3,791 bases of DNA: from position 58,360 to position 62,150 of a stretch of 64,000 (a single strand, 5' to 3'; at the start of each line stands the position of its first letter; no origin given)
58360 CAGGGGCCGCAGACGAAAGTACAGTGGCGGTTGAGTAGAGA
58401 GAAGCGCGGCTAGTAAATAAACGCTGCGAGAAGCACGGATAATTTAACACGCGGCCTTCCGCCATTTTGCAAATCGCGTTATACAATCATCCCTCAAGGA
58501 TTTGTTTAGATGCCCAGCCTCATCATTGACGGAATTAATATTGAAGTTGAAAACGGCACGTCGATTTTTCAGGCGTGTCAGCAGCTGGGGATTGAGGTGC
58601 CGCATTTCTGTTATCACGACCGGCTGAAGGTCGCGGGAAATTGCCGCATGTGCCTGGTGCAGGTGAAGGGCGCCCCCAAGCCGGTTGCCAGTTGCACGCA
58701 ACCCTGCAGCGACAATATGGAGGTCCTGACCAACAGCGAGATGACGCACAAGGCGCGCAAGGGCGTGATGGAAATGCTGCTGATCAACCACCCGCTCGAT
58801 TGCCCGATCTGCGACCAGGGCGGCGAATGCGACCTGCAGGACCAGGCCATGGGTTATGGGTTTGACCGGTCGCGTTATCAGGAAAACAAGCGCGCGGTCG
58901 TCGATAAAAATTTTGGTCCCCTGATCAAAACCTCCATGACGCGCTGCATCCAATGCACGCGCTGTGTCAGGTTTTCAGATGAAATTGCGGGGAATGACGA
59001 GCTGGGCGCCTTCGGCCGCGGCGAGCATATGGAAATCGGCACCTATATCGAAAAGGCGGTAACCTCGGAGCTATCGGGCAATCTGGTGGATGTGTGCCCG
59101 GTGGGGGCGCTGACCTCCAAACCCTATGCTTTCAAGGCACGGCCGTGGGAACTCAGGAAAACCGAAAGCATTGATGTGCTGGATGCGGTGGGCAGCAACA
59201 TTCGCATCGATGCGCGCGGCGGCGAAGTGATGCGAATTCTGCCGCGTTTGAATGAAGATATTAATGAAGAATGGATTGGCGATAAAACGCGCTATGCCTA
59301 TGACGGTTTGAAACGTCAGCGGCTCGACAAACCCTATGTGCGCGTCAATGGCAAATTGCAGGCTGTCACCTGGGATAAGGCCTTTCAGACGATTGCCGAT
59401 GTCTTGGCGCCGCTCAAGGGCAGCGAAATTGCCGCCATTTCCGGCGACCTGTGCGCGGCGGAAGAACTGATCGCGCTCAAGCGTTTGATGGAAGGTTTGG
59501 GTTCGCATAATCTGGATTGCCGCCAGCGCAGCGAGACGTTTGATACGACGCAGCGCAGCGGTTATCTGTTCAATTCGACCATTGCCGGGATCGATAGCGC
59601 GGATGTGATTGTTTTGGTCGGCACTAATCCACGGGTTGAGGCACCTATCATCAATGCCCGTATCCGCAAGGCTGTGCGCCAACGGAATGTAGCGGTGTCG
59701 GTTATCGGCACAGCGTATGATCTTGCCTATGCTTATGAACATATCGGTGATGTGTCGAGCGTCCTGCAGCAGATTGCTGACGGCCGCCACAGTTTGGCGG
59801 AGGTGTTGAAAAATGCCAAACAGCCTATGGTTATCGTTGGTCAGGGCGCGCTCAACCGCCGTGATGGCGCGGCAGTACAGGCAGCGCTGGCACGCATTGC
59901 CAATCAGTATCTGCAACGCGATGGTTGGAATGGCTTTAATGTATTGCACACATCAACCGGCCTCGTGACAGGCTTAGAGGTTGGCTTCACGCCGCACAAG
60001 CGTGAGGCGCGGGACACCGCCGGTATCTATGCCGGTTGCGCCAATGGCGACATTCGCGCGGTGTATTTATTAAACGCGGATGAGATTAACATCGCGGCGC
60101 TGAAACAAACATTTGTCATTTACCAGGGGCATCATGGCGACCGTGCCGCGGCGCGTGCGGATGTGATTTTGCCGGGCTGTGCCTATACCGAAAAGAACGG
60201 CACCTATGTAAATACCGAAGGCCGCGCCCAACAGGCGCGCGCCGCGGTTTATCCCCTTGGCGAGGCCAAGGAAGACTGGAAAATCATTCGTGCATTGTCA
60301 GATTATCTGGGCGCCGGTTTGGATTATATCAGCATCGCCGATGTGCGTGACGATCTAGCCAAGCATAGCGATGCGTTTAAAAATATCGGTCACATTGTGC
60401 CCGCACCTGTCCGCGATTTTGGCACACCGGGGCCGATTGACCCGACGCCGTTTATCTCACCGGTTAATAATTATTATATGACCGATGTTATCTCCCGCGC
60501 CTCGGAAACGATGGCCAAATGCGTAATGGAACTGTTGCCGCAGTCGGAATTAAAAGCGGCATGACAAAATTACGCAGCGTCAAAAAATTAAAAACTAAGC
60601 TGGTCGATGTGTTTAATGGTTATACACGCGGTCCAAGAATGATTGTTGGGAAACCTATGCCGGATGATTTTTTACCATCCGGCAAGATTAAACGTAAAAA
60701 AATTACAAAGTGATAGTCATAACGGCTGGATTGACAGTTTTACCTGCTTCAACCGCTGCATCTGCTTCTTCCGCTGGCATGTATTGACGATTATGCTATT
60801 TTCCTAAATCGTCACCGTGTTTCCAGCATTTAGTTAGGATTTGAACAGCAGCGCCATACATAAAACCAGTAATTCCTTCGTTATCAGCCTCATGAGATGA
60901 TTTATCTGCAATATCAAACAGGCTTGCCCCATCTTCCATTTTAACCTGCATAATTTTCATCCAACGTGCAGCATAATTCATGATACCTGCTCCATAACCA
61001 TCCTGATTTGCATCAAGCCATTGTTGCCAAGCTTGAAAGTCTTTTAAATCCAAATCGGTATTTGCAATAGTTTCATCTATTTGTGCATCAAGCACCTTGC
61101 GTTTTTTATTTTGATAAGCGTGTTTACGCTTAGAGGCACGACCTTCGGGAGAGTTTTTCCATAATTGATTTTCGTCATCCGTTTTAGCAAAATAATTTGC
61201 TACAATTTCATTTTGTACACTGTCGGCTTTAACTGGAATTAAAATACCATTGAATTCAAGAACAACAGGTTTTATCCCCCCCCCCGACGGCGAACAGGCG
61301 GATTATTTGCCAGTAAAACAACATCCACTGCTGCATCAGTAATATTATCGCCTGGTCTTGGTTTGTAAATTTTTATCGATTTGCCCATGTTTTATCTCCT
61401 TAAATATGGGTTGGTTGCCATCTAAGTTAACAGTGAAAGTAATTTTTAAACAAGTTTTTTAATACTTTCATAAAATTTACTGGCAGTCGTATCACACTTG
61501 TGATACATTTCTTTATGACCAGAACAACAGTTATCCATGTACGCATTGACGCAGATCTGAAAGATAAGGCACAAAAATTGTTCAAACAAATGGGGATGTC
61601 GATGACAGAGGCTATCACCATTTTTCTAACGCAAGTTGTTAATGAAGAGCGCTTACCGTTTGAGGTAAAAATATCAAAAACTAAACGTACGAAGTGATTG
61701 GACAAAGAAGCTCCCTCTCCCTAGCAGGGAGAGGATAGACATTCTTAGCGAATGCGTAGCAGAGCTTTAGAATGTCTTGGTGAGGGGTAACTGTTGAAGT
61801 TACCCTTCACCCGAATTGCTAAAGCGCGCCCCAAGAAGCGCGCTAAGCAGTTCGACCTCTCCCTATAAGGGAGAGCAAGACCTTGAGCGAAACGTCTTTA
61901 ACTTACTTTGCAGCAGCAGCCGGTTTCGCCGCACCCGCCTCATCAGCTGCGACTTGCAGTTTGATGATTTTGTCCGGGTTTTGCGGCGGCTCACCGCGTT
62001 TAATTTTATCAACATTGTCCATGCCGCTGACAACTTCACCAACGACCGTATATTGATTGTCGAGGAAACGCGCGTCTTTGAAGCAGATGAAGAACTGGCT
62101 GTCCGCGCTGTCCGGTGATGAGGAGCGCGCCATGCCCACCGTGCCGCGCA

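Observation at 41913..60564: The nuoA-G cluster is mosaic, with unrelated genes inserted at almost every junction and no nuoH-N downstream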

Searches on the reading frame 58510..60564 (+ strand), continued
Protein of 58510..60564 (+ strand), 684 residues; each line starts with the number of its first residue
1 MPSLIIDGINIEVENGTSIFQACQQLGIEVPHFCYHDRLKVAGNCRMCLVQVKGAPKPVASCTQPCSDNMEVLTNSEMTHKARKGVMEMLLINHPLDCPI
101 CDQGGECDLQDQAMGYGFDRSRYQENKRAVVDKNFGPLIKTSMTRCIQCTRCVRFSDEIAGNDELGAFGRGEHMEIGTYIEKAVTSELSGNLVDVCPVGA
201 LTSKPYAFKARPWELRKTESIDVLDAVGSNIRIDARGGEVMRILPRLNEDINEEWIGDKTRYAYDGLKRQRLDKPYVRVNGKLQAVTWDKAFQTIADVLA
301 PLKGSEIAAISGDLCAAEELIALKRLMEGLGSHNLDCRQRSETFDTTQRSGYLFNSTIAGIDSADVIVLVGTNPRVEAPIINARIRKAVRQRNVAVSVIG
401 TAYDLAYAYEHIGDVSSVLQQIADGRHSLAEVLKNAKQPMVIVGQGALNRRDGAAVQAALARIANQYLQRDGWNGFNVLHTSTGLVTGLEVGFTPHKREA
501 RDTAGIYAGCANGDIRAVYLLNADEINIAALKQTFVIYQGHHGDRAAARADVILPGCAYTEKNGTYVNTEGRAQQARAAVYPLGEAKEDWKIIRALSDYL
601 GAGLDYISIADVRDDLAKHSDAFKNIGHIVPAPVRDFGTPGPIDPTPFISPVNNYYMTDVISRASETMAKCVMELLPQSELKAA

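Call 21: find_homologous_proteins(query=L081:12050-13069:+, max_evalue=1e-80)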
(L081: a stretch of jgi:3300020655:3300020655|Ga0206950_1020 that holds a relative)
Query L081:12050-13069:+ (339 aa): 8000 proteins with E <= 1e-80 among 8000 candidates; the best 120 are listed.
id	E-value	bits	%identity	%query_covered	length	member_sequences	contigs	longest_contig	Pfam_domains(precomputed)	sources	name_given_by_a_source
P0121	1.9e-219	746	100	100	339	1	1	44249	PF00146.27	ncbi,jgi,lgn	-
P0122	2.8e-215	733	98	100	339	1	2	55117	PF00146.27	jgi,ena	-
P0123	4.2e-212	722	96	100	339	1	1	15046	PF00146.27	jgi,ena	-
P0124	4.5e-212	722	95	100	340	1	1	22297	PF00146.27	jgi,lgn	-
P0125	4.7e-211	719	96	100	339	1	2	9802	PF00146.27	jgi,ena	-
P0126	1.8e-203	694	92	100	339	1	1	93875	PF00146.27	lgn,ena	-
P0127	5.8e-199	679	92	98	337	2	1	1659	PF00146.27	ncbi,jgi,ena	jgi:NADH-quinone oxidoreductase subunit H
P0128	3.8e-198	676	92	98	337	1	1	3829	PF00146.27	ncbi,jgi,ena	jgi:NADH-quinone oxidoreductase subunit H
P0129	5.1e-192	656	86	100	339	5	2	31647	PF00146.27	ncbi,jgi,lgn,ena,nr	ncbi:MAG TPA: NADH-quinone oxidoreductase subunit NuoH [Rhodospirillaceae bacterium]|nr:NADH-quinone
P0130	2.3e-189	647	86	99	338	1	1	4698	PF00146.27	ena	-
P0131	6.6e-189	646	90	93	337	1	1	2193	PF00146.27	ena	-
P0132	1.9e-186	638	-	-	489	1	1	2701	PF00146.27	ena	-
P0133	2.3e-184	631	82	100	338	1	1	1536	PF00146.27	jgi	jgi:NADH-quinone oxidoreductase subunit H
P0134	1.9e-172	592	79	100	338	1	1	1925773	PF00146.27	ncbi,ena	-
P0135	8.1e-169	580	68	97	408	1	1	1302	PF00146.27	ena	-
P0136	9.2e-165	566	76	100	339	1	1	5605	PF00146.27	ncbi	-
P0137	1.1e-161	556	75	100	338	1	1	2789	PF00146.27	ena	-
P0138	1.2e-161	556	75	99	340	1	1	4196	PF00146.27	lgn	-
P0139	1.6e-160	552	75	99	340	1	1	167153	PF00146.27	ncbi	ncbi:MAG: NADH-quinone oxidoreductase subunit NuoH [Alphaproteobacteria bacterium]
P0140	3.4e-160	551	73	100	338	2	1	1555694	PF00146.27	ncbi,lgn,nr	ncbi:MAG: NADH-quinone oxidoreductase subunit NuoH [Alphaproteobacteria bacterium]|nr:NADH-quinone o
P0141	1.7e-159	549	74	99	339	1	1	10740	PF00146.27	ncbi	-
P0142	3.1e-159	548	74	99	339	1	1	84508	PF00146.27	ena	-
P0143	1.1e-158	546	74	99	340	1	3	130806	PF00146.27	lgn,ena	-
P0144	2.9e-157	542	77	93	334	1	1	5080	PF00146.27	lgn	-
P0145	5.0e-157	541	74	99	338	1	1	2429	PF00146.27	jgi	-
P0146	5.3e-157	541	73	100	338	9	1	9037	PF00146.27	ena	-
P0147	6.4e-156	537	75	97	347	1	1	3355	PF00146.27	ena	-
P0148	1.5e-155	536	72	98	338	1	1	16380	PF00146.27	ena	-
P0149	1.6e-154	533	75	99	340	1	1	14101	PF00146.27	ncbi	-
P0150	2.4e-154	532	71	99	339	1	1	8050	PF00146.27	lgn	-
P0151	6.0e-154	531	73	100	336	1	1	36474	PF00146.27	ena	-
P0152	9.6e-154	530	71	100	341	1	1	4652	PF00146.27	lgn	-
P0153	2.4e-153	529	71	100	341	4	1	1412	PF00146.27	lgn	-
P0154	3.6e-153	528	73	98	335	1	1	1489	PF00146.27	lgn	-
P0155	5.5e-153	528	73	99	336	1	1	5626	PF00146.27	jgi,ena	-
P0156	6.2e-153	527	71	100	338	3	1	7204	PF00146.27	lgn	-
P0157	8.8e-153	527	71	100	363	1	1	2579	PF00146.27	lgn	-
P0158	1.1e-152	527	71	100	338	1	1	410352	PF00146.27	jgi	jgi:NADH-quinone oxidoreductase subunit H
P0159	1.9e-152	526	72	99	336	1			PF00146.27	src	-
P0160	4.3e-152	525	74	94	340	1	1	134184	PF00146.27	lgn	-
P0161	1.7e-151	523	70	99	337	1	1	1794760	PF00146.27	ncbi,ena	-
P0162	1.9e-151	523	72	97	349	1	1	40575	PF00146.27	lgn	-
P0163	2.1e-151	522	74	94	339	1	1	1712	PF00146.27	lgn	-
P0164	3.4e-151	522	73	99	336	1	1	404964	PF00146.27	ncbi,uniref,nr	ncbi:NADH-quinone oxidoreductase subunit NuoH [Arenibaculum pallidiluteum]|uniref:NADH-quinone oxido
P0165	4.3e-151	521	69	100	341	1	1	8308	PF00146.27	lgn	-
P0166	4.4e-151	521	72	99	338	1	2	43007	PF00146.27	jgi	jgi:NADH-quinone oxidoreductase subunit H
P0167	4.8e-151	521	71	100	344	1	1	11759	PF00146.27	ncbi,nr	ncbi:MAG: NADH-quinone oxidoreductase subunit NuoH [Alphaproteobacteria bacterium]|nr:NADH-quinone o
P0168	5.1e-151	521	72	96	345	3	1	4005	PF00146.27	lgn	-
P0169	6.3e-151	521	74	93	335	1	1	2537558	PF00146.27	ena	-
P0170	7.1e-151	521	71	100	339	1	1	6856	PF00146.27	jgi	jgi:NADH-quinone oxidoreductase subunit H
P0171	7.9e-151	521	69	99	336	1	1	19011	PF00146.27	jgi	-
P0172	8.7e-151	520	73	98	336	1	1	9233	PF00146.27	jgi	jgi:NADH-quinone oxidoreductase subunit H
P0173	1.0e-150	520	71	99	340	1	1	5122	PF00146.27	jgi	jgi:NADH-quinone oxidoreductase subunit H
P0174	1.1e-150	520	75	93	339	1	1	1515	PF00146.27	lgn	-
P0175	1.2e-150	520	71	99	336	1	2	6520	PF00146.27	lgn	-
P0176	1.2e-150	520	70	100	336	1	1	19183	PF00146.27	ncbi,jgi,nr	ncbi:MAG: NADH-quinone oxidoreductase subunit NuoH [Alphaproteobacteria bacterium]|jgi:NADH-quinone 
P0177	1.5e-150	520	70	100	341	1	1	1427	PF00146.27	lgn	-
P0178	1.6e-150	519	72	99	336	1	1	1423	PF00146.27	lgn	-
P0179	2.0e-150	519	76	93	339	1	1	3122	PF00146.27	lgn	-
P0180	2.1e-150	519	70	98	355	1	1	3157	PF00146.27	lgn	-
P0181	2.2e-150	519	72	99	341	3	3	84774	PF00146.27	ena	-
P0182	2.3e-150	519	74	96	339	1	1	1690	PF00146.27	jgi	jgi:NADH-quinone oxidoreductase subunit H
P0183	2.4e-150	519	74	90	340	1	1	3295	PF00146.27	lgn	-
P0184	2.9e-150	519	71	99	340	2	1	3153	PF00146.27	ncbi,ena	-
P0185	3.1e-150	519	71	100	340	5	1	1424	PF00146.27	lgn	-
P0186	3.1e-150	519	69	100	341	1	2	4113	PF00146.27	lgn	-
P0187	3.2e-150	519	74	96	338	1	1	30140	PF00146.27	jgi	jgi:NADH-quinone oxidoreductase subunit H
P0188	4.2e-150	518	71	100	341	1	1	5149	PF00146.27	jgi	-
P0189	4.4e-150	518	70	98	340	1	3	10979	PF00146.27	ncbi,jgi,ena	jgi:NADH-quinone oxidoreductase subunit H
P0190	4.4e-150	518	72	99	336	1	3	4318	PF00146.27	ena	-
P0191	4.6e-150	518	75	92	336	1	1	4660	PF00146.27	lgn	-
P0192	4.8e-150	518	72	100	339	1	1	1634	PF00146.27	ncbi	-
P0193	4.9e-150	518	72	99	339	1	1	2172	PF00146.27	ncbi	-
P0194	5.1e-150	518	71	99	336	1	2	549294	PF00146.27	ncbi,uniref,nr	ncbi:NADH-quinone oxidoreductase subunit NuoH [Azospirillum sp. RWY-5-1]|uniref:NADH-quinone oxidore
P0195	5.2e-150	518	72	99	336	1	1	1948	PF00146.27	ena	-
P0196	5.5e-150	518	70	100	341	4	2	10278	PF00146.27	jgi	jgi:NADH-quinone oxidoreductase subunit H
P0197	5.7e-150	518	75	91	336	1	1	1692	PF00146.27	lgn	-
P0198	5.8e-150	518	72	95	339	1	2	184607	PF00146.27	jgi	jgi:NADH-quinone oxidoreductase subunit H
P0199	6.0e-150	518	72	98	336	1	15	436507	PF00146.27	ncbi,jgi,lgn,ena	jgi:NADH-quinone oxidoreductase subunit H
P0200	6.2e-150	518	74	96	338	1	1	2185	PF00146.27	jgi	jgi:NADH-quinone oxidoreductase subunit H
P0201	6.5e-150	518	72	96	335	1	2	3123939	PF00146.27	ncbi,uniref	ncbi:NADH-quinone oxidoreductase subunit NuoH [Niveispirillum fermenti]|uniref:NADH-quinone oxidored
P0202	7.2e-150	517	71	99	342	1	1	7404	PF00146.27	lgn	-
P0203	7.7e-150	517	75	96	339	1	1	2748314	PF00146.27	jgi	jgi:NADH-quinone oxidoreductase subunit H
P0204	8.9e-150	517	72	95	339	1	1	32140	PF00146.27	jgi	jgi:NADH-quinone oxidoreductase subunit H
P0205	9.1e-150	517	71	99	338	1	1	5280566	PF00146.27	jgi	jgi:NADH-quinone oxidoreductase subunit H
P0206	9.9e-150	517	72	97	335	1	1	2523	PF00146.27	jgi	jgi:NADH-quinone oxidoreductase subunit H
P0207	1.0e-149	517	72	98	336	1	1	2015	PF00146.27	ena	-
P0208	1.0e-149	517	72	100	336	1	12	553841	PF00146.27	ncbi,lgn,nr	ncbi:MAG: NADH-quinone oxidoreductase subunit NuoH [Alphaproteobacteria bacterium PRO2]|nr:NADH-quin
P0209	1.0e-149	517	74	96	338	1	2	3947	PF00146.27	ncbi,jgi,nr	ncbi:MAG: NADH-quinone oxidoreductase subunit NuoH [Acetobacteraceae bacterium]|jgi:NADH-quinone oxi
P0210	1.1e-149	517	71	100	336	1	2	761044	PF00146.27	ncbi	ncbi:MAG: NADH-quinone oxidoreductase subunit NuoH [Alphaproteobacteria bacterium]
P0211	1.1e-149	517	75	91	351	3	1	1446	PF00146.27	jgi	jgi:NADH-quinone oxidoreductase subunit H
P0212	1.1e-149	517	72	97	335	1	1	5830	PF00146.27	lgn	-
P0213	1.1e-149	517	71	100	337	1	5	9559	PF00146.27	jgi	jgi:NADH-quinone oxidoreductase subunit H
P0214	1.1e-149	517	74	96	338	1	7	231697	PF00146.27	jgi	jgi:NADH-quinone oxidoreductase subunit H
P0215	1.1e-149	517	74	93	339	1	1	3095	PF00146.27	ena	-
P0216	1.2e-149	517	75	93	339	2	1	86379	PF00146.27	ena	-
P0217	1.2e-149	517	72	98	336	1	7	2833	PF00146.27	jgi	jgi:NADH-quinone oxidoreductase subunit H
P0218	1.2e-149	517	72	100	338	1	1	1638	PF00146.27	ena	-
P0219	1.3e-149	517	72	99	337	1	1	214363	PF00146.27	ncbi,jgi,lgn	jgi:NADH-quinone oxidoreductase subunit H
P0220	1.3e-149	517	72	97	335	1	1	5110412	PF00146.27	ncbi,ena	-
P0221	1.3e-149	516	71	98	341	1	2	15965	PF00146.27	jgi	-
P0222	1.4e-149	516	74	96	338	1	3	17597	PF00146.27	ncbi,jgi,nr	ncbi:MAG: NADH-quinone oxidoreductase subunit NuoH [Acetobacteraceae bacterium]|jgi:NADH-quinone oxi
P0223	1.4e-149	516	72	92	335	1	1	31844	PF00146.27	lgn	-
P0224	1.4e-149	516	71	99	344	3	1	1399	PF00146.27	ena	-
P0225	1.4e-149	516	71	100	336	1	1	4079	PF00146.27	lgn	-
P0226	1.4e-149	516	71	99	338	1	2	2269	PF00146.27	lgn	-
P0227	1.4e-149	516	72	98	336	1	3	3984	PF00146.27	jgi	jgi:NADH-quinone oxidoreductase subunit H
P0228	1.5e-149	516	71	98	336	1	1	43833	PF00146.27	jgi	jgi:NADH-quinone oxidoreductase subunit H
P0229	1.5e-149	516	72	98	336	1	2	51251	PF00146.27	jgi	jgi:NADH-quinone oxidoreductase subunit H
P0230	1.5e-149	516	74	96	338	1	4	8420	PF00146.27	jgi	jgi:NADH-quinone oxidoreductase subunit H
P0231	1.6e-149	516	73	98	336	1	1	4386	PF00146.27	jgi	jgi:NADH-quinone oxidoreductase subunit H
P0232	1.7e-149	516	71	99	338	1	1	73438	PF00146.27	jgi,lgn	jgi:NADH-quinone oxidoreductase subunit H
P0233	1.7e-149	516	71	100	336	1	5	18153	PF00146.27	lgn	-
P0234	1.9e-149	516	71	99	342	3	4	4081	PF00146.27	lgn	-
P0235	2.0e-149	516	74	96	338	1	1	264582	PF00146.27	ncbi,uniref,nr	ncbi:NADH-quinone oxidoreductase subunit NuoH [Elioraea sp.]|uniref:NADH-quinone oxidoreductase subu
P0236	2.1e-149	516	71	96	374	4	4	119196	PF00146.27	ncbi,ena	-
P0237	2.1e-149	516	71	100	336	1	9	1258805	PF00146.27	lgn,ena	-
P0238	2.2e-149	516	71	98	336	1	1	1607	PF00146.27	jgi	jgi:NADH-quinone oxidoreductase subunit H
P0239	2.2e-149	516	73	96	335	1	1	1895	PF00146.27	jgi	jgi:NADH-quinone oxidoreductase subunit H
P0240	2.3e-149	516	74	92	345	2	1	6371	PF00146.27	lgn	-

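Call 22: find_encoding_contigs(protein=P0134, flank=10000, max_places=3)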
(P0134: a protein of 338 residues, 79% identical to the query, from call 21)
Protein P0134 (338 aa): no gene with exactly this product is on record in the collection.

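Call 33: find_encoding_contigs(protein=P0140, flank=10000, max_places=1)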
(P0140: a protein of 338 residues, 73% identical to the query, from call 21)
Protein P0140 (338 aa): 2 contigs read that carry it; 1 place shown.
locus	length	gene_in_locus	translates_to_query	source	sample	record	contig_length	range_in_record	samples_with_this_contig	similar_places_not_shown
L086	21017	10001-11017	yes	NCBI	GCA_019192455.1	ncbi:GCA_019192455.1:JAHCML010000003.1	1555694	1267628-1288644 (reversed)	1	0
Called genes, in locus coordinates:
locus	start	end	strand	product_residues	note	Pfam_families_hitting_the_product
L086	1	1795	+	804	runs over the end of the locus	PF02190:LON_substr_bdg, PF00004:AAA, PF07728:AAA_5 (weak), PF22667:Lon_lid, PF05362:Lon_C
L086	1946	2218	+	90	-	PF00216:Bac_DNA_binding, PF18291:HU-HIG (weak)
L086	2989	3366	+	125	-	PF00507:Oxidored_q4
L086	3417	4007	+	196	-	PF01058:Oxidored_q6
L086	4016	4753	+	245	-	PF00329:Complex1_30kDa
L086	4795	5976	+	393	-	PF00346:Complex1_49kDa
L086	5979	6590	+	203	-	PF01257:2Fe-2S_thioredx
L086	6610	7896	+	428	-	PF01512:Complex1_51K, PF22461:SLBB_2, PF10531:SLBB (weak), PF10589:NADH_4Fe-4S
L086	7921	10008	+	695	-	PF00111:Fer2 (weak), PF13510:Fer2_4, PF10588:NADH-G_4Fe-4S_3, PF22117:Fer4_Nqo3, PF22151:Fer4_NDSU1, PF00384:Molybdopterin, PF09326:NADH_dhqG_C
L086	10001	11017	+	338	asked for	PF00146:NADHdh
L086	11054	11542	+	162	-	PF14697:Fer4_21 (faint), PF12797:Fer4_2 (faint), PF12800:Fer4_4 (faint), PF13183:Fer4_8 (weak), PF13187:Fer4_9, PF13237:Fer4_10 (weak), PF12838:Fer4_7, PF00037:Fer4, +2 more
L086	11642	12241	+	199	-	PF00499:Oxidored_q3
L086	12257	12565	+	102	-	PF00420:Oxidored_q2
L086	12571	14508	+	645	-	PF00662:Proton_antipo_N, PF00361:Proton_antipo_M, PF06455:NADH5_C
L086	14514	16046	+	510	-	PF00361:Proton_antipo_M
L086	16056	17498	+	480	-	PF00361:Proton_antipo_M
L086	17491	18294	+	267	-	PF03099:BPL_LplA_LipB, PF02237:BPL_C (weak)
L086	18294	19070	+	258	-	PF03309:Pan_kinase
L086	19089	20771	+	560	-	PF00753:Lactamase_B, PF12706:Lactamase_B_2, PF22505:RNase_J_b_CASP, PF07521:RMMBL, PF17770:RNase_J_C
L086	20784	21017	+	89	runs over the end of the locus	PF07330:DUF1467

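Call 34: find_encoding_contigs(protein=P0142, flank=10000, max_places=1)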
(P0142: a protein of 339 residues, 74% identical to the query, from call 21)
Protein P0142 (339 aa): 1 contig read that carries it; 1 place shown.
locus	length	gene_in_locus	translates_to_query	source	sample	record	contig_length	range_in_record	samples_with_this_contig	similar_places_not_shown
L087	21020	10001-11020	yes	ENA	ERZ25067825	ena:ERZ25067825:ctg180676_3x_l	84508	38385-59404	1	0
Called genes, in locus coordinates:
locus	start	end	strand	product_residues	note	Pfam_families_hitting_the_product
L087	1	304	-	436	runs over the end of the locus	-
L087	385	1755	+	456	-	PF05159:Capsule_synth, PF22895:DUF7024 (faint)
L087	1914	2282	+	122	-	PF00507:Oxidored_q4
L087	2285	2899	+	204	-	PF01058:Oxidored_q6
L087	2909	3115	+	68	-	-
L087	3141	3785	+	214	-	PF00329:Complex1_30kDa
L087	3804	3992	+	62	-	-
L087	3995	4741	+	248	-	PF08238:Sel1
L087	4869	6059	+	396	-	PF00346:Complex1_49kDa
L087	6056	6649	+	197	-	PF01257:2Fe-2S_thioredx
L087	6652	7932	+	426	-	PF01512:Complex1_51K, PF22461:SLBB_2, PF10531:SLBB, PF10589:NADH_4Fe-4S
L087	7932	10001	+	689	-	PF00111:Fer2, PF13510:Fer2_4, PF10588:NADH-G_4Fe-4S_3, PF22117:Fer4_Nqo3, PF22151:Fer4_NDSU1, PF00384:Molybdopterin, PF09326:NADH_dhqG_C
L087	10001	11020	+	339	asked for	PF00146:NADHdh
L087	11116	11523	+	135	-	-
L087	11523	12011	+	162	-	PF14697:Fer4_21 (faint), PF12797:Fer4_2 (faint), PF12800:Fer4_4 (faint), PF13183:Fer4_8 (weak), PF13237:Fer4_10 (weak), PF12838:Fer4_7, PF13187:Fer4_9, PF00037:Fer4, +2 more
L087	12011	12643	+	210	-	PF00499:Oxidored_q3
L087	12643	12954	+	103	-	PF00420:Oxidored_q2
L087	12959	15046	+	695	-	PF00662:Proton_antipo_N, PF00361:Proton_antipo_M, PF06455:NADH5_C (weak)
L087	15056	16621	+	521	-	PF00361:Proton_antipo_M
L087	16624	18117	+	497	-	PF00361:Proton_antipo_M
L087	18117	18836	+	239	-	PF03099:BPL_LplA_LipB, PF16917:BPL_LplA_LipB_2 (weak), PF02237:BPL_C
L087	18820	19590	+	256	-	PF03309:Pan_kinase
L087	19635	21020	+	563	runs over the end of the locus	PF00753:Lactamase_B, PF12706:Lactamase_B_2, PF22505:RNase_J_b_CASP, PF07521:RMMBL, PF17770:RNase_J_C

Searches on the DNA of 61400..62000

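Call 77: search_rna_families(source=window, start=61400, end=62000, threshold=evalue, max_evalue=1)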
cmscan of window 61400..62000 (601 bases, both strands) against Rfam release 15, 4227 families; matches with E-value up to 1: 0.
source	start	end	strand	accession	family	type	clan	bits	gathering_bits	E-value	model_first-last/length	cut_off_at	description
